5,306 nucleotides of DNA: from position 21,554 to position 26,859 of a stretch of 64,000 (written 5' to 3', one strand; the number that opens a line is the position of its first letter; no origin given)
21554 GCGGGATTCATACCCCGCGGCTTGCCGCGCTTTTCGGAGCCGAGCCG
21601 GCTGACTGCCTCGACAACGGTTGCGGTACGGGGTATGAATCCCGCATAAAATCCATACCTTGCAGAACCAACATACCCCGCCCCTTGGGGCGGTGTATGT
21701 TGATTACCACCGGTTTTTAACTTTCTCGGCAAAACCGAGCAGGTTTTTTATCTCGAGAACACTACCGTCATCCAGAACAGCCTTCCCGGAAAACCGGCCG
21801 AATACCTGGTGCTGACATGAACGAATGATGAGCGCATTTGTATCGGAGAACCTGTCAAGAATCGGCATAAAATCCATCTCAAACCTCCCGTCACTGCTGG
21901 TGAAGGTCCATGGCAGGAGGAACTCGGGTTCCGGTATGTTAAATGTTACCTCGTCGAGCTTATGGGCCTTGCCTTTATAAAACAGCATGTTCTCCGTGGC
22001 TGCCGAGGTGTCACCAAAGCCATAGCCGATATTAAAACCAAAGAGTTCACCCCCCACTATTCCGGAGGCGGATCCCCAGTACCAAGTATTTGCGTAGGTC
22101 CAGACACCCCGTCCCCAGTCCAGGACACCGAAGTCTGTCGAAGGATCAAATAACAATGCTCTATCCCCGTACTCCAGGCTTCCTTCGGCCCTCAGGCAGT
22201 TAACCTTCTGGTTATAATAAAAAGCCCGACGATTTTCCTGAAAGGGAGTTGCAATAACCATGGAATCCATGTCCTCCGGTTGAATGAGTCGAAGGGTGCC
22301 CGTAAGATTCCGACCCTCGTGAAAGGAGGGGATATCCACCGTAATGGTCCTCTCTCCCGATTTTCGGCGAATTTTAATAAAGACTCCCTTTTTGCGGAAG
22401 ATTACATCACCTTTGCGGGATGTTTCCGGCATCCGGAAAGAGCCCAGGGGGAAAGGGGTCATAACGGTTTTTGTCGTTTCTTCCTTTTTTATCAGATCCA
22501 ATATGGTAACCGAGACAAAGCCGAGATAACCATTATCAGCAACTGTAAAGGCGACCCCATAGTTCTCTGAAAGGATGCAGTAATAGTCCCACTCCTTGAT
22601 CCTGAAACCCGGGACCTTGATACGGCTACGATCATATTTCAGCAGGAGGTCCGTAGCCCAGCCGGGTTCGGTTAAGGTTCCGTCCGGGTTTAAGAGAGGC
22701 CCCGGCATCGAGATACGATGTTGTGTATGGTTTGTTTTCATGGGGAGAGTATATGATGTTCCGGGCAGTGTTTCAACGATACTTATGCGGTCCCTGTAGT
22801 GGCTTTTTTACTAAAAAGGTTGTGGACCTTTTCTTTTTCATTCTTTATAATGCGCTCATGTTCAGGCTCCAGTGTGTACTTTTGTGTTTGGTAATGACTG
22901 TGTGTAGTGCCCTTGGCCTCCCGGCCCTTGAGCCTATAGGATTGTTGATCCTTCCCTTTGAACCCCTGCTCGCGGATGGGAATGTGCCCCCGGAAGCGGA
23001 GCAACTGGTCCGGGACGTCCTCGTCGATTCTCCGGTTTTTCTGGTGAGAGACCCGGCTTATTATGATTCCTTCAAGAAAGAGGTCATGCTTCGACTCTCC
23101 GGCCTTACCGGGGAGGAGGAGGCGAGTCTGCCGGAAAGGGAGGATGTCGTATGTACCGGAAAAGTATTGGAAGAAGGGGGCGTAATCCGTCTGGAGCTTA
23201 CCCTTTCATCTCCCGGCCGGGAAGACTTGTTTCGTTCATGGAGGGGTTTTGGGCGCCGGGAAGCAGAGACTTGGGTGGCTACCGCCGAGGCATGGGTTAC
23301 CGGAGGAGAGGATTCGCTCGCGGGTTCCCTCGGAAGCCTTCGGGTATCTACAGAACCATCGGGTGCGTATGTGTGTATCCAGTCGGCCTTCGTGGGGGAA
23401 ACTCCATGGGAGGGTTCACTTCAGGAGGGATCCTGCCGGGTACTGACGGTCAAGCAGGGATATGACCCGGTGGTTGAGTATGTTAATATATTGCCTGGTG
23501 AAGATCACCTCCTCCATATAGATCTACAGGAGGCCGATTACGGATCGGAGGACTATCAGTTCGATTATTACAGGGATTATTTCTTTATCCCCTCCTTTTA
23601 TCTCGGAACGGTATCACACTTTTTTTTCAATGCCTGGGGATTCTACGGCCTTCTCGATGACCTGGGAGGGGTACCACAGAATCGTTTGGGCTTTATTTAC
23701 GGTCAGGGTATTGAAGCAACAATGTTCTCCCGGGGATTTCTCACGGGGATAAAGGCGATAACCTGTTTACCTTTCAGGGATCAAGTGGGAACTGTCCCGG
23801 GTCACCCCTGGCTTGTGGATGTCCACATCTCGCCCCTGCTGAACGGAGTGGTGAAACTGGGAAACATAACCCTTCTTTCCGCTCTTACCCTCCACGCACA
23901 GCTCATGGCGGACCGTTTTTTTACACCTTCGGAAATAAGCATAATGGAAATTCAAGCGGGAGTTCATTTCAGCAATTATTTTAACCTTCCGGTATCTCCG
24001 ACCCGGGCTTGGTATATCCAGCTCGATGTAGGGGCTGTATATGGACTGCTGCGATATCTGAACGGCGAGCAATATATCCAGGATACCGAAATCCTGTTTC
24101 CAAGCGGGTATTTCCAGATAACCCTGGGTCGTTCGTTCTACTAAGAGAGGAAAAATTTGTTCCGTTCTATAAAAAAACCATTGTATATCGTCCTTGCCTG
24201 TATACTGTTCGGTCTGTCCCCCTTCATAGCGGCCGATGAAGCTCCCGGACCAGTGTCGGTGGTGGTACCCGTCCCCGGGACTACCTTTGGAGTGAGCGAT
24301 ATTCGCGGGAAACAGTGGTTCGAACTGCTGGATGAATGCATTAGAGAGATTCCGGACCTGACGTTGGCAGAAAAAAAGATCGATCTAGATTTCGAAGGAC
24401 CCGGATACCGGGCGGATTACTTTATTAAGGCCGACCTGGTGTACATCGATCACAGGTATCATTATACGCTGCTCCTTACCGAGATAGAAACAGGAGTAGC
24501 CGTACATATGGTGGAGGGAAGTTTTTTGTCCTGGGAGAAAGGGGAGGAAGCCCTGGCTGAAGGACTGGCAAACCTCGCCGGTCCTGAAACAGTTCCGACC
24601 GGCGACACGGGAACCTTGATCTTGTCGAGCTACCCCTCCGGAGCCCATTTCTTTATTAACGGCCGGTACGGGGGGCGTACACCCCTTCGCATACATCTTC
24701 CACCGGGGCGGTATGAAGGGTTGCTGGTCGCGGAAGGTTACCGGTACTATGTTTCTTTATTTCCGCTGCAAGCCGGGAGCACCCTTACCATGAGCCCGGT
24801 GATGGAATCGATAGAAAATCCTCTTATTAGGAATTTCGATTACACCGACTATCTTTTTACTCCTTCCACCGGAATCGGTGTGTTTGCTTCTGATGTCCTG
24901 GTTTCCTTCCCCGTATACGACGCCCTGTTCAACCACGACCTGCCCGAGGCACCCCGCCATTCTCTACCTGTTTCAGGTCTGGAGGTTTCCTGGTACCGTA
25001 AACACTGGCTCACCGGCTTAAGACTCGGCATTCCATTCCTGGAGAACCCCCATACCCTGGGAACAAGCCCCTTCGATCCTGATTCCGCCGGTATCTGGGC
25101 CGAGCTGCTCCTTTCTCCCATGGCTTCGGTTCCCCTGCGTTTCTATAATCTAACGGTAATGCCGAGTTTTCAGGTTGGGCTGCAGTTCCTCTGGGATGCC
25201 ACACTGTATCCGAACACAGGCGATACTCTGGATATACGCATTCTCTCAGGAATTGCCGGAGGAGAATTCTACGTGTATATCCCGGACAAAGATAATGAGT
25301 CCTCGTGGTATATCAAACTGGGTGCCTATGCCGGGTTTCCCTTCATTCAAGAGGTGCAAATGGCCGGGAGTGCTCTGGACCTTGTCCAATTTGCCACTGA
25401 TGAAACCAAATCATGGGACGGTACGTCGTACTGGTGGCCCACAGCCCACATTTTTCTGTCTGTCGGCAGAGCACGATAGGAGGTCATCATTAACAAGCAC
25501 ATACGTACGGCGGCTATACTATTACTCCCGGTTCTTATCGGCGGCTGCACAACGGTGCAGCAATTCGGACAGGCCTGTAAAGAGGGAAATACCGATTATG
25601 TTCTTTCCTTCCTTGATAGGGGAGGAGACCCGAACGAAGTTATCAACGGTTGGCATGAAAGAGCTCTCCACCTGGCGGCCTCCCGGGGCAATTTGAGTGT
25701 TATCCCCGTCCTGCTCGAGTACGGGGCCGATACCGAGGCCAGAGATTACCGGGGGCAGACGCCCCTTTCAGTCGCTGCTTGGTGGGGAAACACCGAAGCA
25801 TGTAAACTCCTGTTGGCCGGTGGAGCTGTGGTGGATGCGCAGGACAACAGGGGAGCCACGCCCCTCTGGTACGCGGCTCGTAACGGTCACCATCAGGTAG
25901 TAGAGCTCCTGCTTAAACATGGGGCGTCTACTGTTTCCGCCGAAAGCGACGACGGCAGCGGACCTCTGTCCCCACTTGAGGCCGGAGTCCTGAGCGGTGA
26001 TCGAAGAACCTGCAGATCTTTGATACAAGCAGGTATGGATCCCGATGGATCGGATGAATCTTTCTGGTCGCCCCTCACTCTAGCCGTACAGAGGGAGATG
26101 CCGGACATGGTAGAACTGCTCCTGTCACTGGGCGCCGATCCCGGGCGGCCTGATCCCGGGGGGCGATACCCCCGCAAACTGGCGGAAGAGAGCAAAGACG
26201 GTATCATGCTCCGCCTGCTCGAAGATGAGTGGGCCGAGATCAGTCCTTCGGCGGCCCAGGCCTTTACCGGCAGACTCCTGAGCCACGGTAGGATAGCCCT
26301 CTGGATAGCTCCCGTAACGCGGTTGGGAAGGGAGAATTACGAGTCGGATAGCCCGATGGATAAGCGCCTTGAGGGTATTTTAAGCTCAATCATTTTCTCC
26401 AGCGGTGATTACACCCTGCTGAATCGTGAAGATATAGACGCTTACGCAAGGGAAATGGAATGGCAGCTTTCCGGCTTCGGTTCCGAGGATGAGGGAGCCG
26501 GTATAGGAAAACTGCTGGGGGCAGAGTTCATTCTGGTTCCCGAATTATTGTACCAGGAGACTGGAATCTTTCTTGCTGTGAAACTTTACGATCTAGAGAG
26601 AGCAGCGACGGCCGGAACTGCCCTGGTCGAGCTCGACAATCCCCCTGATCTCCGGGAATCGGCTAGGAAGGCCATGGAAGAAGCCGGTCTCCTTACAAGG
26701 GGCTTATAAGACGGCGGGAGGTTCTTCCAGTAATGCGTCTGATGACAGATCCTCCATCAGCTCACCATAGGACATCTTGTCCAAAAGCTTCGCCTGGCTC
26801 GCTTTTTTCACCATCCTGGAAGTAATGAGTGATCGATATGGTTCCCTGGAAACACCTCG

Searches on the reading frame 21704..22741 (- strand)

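Call 11: search_protein_families(library=pfam, proteins=[window:21704-22741:-], max_evalue=0.00001)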
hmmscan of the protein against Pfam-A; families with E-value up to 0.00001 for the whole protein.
window:21704-22741:- (345 aa): 1 family
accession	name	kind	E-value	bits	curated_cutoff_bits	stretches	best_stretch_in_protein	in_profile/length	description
PF10974.15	DUF2804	-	4.6e-142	473.6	26.9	1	7-345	1-339/339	Domain of unknown function (DUF2804)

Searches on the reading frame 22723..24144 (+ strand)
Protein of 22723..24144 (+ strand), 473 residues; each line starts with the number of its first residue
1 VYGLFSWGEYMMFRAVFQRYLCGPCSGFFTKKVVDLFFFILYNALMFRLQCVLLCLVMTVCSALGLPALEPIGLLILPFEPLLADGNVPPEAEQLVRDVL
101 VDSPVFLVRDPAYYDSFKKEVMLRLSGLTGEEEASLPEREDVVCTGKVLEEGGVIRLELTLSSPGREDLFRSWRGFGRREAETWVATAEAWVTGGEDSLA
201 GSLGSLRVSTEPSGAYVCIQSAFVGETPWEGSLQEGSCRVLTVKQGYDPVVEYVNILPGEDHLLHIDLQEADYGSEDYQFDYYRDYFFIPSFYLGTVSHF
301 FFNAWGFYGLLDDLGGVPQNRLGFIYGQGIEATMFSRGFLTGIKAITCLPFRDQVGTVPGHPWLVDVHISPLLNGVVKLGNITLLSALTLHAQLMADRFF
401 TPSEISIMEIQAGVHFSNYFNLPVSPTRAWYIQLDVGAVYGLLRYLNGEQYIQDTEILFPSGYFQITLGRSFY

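Call 11: search_protein_families(library=pfam, proteins=[window:22723-24144:+], max_evalue=0.00001)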
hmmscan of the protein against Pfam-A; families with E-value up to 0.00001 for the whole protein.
window:22723-24144:+ (473 aa): 1 family
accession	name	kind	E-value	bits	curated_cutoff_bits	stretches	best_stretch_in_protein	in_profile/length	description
PF08308.17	PEGA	-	9.8e-09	35.4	20.8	1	204-270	2-69/71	PEGA domain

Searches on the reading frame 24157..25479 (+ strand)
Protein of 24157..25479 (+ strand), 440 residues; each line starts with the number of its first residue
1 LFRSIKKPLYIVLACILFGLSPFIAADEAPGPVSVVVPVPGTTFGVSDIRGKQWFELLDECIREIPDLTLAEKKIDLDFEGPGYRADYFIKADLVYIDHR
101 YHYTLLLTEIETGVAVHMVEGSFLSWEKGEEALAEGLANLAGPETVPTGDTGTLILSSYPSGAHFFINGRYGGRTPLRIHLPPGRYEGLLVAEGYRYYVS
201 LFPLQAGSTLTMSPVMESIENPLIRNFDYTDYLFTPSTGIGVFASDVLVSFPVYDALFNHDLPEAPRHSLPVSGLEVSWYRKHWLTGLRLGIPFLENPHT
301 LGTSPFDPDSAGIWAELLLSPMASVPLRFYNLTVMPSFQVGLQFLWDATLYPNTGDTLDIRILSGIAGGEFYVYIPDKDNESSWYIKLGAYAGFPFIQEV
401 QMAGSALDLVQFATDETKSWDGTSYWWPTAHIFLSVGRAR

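Call 11: search_protein_families(library=pfam, proteins=[window:24157-25479:+], max_evalue=0.00001)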
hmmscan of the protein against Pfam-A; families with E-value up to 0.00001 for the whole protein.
window:24157-25479:+ (440 aa): 1 family
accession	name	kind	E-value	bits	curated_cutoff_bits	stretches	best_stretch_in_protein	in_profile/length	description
PF08308.17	PEGA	-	2e-10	40.9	20.8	1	152-213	2-64/71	PEGA domain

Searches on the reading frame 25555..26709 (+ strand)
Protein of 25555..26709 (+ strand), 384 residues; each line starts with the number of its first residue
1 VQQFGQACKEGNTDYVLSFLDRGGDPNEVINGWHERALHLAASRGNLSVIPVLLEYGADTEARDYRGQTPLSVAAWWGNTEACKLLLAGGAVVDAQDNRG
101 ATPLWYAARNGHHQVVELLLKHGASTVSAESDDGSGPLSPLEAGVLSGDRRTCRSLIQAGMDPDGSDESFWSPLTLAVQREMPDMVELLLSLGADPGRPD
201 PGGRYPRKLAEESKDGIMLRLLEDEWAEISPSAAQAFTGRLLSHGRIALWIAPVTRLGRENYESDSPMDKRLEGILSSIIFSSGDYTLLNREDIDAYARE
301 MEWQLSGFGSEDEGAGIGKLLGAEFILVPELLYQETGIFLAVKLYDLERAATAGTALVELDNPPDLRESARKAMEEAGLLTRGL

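Call 39: search_protein_families(library=pfam, proteins=[window:25555-26709:+], max_evalue=0.00001)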
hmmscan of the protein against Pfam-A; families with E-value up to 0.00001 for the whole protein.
window:25555-26709:+ (384 aa): 6 families
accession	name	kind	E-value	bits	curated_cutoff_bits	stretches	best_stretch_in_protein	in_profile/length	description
PF00023.36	Ank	-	1.6e-32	110.1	21.1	2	100-125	2-27/33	Ankyrin repeat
PF12796.13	Ank_2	-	2.2e-31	108.7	27.3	2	6-97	3-90/90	Ankyrin repeats (3 copies)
PF13637.12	Ank_4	-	1.7e-28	98.5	22.7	2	6-54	3-50/50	Ankyrin repeats (many copies)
PF13606.12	Ank_3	-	5.4e-23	78.7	22.3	0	100-125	2-27/30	Ankyrin repeat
PF13857.12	Ank_5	-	4.9e-21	75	27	2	31-74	13-56/56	Ankyrin repeats (many copies)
PF24521.3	Ank_KRIT1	-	1.4e-07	31.7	80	0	101-124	47-70/149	KRIT1 ankyrin-repeats domain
